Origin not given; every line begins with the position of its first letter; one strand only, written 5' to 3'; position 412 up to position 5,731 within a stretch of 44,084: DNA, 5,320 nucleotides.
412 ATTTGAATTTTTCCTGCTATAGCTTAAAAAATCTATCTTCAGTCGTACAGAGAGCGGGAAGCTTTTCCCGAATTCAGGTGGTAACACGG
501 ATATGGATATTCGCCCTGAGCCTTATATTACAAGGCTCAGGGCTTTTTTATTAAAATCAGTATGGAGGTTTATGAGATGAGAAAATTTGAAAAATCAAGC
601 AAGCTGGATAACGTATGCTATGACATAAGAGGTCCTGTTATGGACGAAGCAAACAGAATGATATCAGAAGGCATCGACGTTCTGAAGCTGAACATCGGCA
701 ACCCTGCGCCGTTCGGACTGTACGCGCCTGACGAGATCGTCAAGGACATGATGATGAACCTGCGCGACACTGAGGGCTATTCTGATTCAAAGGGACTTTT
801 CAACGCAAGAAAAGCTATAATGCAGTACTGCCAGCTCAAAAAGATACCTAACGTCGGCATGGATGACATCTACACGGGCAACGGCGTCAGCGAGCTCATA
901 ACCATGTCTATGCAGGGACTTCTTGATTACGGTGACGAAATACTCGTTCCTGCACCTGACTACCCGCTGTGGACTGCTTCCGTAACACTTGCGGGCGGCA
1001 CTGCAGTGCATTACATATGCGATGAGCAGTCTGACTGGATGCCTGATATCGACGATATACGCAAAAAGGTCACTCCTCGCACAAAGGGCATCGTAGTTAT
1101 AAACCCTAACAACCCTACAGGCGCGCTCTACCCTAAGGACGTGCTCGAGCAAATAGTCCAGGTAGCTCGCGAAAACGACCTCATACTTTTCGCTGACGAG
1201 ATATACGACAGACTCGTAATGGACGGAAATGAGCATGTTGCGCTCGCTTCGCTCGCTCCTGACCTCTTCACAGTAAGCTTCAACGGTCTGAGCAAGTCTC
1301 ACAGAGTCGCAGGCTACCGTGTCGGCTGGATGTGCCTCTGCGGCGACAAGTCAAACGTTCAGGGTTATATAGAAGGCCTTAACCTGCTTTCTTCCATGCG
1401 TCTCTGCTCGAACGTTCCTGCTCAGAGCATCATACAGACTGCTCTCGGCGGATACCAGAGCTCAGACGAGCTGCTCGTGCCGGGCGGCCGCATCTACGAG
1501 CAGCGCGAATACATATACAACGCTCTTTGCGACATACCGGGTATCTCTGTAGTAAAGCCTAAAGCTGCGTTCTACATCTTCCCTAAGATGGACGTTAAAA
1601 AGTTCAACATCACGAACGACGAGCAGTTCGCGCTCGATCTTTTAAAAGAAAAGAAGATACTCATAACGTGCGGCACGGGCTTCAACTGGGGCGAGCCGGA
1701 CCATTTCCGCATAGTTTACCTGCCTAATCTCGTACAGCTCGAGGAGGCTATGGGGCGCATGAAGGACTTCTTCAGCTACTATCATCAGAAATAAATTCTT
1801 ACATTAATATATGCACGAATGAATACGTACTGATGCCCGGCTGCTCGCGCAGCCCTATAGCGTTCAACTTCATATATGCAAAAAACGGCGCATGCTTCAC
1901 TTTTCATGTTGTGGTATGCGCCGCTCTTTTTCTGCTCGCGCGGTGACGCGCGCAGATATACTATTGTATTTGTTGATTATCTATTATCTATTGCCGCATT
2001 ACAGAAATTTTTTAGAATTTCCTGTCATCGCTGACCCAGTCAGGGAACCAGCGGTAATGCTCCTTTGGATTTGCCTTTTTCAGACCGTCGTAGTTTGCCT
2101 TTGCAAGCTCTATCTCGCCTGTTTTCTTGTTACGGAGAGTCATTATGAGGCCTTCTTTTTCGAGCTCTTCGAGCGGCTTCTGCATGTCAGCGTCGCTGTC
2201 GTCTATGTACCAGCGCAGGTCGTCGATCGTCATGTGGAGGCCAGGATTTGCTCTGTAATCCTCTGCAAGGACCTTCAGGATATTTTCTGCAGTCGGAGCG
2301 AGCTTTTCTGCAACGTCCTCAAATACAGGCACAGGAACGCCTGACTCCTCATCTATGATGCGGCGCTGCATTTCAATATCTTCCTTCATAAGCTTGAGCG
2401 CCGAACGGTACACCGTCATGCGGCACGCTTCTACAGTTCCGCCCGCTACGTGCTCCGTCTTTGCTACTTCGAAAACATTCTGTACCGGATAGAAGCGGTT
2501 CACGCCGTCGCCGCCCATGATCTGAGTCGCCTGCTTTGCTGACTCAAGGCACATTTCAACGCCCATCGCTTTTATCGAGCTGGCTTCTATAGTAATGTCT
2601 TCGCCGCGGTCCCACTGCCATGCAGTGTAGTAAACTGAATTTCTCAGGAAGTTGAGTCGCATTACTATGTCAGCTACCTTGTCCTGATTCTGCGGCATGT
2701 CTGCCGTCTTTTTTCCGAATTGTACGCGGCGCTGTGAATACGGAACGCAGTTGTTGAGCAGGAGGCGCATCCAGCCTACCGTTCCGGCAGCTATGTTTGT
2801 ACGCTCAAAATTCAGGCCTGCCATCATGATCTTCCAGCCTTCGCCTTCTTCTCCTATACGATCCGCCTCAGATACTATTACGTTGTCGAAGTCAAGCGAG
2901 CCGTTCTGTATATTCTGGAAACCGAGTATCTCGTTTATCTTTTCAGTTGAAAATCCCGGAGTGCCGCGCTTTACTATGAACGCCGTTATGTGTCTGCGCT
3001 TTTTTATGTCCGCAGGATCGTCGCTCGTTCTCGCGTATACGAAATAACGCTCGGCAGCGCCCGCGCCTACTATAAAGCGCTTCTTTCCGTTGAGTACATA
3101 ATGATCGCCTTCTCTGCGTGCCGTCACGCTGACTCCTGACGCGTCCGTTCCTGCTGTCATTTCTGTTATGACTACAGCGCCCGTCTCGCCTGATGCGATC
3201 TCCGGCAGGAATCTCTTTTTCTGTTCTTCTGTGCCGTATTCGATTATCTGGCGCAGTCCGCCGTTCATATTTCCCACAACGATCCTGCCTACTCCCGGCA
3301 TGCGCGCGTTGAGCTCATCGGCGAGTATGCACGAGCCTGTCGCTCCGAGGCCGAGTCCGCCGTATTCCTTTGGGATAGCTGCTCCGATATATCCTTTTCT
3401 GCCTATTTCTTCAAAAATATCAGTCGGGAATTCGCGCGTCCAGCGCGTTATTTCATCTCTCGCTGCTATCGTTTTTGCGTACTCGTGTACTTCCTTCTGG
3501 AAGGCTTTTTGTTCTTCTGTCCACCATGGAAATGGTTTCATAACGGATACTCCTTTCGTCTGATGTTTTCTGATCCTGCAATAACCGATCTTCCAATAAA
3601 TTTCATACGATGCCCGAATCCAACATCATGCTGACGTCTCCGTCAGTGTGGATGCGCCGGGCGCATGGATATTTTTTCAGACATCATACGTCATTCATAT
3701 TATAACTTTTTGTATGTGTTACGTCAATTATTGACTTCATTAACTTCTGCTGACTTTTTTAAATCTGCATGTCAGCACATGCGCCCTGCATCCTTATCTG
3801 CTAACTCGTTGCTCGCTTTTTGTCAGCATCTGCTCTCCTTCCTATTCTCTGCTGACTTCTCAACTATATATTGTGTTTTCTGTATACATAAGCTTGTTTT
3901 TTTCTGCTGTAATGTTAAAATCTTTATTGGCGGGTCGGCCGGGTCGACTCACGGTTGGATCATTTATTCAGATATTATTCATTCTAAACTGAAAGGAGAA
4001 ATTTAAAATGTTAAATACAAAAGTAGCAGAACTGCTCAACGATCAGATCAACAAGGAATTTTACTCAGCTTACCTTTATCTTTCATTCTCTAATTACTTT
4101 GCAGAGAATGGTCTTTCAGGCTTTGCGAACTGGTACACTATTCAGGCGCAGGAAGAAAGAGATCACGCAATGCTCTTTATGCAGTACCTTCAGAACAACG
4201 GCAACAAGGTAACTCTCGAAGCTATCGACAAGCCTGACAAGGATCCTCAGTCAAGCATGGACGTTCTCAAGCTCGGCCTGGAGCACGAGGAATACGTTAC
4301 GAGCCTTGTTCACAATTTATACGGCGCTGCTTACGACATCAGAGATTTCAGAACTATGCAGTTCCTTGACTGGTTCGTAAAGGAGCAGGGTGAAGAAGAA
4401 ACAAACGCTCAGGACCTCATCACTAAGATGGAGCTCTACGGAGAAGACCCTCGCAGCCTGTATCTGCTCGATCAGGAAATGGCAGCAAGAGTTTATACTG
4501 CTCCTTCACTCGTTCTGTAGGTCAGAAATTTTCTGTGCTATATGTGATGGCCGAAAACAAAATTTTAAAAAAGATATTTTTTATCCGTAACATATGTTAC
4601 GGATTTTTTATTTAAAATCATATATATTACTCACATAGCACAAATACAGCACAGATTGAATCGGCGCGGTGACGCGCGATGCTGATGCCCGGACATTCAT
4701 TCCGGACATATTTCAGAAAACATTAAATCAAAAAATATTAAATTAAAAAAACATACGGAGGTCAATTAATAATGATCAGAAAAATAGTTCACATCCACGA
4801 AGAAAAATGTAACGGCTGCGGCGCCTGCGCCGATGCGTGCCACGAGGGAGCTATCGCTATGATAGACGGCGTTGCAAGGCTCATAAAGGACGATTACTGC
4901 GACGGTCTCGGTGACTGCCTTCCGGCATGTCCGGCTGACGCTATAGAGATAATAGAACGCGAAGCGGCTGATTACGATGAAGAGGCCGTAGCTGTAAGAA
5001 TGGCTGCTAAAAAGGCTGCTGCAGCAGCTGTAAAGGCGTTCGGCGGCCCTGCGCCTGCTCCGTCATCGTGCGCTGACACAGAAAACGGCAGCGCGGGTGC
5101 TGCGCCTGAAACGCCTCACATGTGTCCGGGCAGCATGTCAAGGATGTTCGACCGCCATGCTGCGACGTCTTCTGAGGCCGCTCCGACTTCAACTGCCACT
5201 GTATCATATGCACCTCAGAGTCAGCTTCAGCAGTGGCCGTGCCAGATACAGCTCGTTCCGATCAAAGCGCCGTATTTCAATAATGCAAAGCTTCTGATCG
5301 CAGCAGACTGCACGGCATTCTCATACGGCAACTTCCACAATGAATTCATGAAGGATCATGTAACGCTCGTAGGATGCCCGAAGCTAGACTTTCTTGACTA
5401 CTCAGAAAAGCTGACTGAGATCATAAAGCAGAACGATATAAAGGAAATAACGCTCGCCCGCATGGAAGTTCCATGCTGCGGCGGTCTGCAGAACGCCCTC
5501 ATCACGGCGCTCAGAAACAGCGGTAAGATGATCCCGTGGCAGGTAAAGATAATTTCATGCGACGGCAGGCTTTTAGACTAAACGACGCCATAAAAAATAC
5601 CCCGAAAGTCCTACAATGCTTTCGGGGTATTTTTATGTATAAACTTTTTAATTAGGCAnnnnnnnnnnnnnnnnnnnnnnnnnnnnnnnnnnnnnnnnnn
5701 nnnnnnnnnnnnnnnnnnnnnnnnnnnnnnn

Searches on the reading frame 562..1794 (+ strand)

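Call 64: search_protein_families(library=pfam, proteins=[window:562-1794:+], max_evalue=0.00001)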
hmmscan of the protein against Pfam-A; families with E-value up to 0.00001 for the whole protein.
window:562-1794:+ (410 aa): 1 family
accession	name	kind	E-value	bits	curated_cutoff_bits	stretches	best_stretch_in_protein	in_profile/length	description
PF00155.27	Aminotran_1_2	-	1.2e-51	176.4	19.7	1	39-397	2-358/361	Aminotransferase class I and II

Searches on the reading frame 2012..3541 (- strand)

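Call 64: search_protein_families(library=pfam, proteins=[window:2012-3541:-], max_evalue=0.00001)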
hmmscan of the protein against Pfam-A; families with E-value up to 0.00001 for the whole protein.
window:2012-3541:- (509 aa): 4 families
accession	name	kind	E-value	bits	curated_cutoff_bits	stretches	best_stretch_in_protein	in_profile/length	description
PF00441.29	Acyl-CoA_dh_1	-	1.9e-31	109.7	22.4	1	233-381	1-149/150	Acyl-CoA dehydrogenase, C-terminal domain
PF02771.21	Acyl-CoA_dh_N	-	4.4e-26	91.9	22.9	1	8-119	1-113/113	Acyl-CoA dehydrogenase, N-terminal domain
PF02770.24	Acyl-CoA_dh_M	-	8e-20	71.3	33.3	1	122-221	1-97/97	Acyl-CoA dehydrogenase, middle domain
PF08028.16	Acyl-CoA_dh_2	-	1.4e-06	29.1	22.7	1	250-355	3-118/134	Acyl-CoA dehydrogenase, C-terminal domain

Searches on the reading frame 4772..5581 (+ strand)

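Call 64: search_protein_families(library=pfam, proteins=[window:4772-5581:+], max_evalue=0.00001)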
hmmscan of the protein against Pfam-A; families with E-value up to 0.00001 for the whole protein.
window:4772-5581:+ (269 aa): 7 families
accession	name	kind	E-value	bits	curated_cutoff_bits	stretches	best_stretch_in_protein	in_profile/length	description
PF00037.32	Fer4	-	6.5e-10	38.8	21.1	1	7-28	2-23/24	4Fe-4S binding domain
PF12838.12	Fer4_7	-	3.9e-09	37.3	27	1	12-57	1-52/52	4Fe-4S dicluster domain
PF12837.12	Fer4_6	-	2e-08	34.2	25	1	5-28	1-24/24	4Fe-4S binding domain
PF25160.1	LdpA_Fe-S-bd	-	2.8e-07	30.7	27.6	0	38-61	23-46/49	LdpA Fe-S cluster-binding domain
PF14697.11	Fer4_21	-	4.9e-07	30.2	35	1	7-59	2-58/59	4Fe-4S dicluster domain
PF13237.11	Fer4_10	-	8e-07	29.3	25.5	1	7-54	3-53/53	4Fe-4S dicluster domain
PF12797.12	Fer4_2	-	3.1e-06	27.2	24.5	0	5-24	2-21/22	4Fe-4S binding domain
